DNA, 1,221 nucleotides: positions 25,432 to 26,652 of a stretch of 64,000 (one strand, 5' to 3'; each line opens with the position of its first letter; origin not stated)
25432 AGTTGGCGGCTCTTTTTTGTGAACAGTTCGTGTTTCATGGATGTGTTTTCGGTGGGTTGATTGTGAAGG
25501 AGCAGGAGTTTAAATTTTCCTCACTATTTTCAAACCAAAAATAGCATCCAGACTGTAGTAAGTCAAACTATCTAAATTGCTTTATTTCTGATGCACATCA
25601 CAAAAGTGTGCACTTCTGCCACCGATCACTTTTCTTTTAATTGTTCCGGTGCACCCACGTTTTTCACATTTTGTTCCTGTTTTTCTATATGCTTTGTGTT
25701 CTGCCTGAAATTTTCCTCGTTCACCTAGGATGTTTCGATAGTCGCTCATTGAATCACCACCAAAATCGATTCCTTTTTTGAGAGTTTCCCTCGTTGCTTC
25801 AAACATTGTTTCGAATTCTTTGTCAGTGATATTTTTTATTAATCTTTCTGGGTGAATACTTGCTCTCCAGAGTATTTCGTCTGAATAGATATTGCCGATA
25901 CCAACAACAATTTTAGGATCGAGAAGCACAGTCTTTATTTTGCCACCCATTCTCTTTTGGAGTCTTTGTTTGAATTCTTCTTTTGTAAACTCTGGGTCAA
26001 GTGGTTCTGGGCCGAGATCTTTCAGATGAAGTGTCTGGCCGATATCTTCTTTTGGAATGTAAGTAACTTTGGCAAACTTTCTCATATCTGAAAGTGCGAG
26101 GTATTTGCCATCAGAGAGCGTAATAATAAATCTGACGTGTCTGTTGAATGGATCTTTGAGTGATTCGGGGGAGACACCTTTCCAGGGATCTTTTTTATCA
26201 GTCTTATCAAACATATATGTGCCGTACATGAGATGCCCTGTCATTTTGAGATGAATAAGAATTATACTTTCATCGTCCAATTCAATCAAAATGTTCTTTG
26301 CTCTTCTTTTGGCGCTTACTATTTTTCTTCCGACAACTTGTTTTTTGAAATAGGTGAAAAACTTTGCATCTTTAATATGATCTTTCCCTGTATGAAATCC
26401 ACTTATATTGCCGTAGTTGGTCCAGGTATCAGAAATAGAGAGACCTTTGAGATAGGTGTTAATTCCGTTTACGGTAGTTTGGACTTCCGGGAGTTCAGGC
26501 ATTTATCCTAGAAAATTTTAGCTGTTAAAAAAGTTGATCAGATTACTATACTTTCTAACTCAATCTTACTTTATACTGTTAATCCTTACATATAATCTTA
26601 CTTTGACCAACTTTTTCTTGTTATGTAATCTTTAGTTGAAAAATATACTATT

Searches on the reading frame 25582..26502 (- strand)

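Call 48: search_protein_families(library=pfam, proteins=[window:25582-26502:-], max_evalue=0.001)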
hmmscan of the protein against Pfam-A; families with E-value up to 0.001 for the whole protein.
window:25582-26502:- (306 aa): 3 families
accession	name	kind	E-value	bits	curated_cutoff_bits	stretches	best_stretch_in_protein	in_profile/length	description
PF06831.19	H2TH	-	1.5e-26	92.7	34.7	1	163-254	1-91/93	Formamidopyrimidine-DNA glycosylase H2TH domain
PF01149.29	Fapy_DNA_glyco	-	1.1e-23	84.6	25.5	1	1-146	1-117/117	Formamidopyrimidine-DNA glycosylase N-terminal domain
PF05833.16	NFACT_N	-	2.9e-05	23.5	31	1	166-243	169-242/456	NFACT N-terminal and middle domains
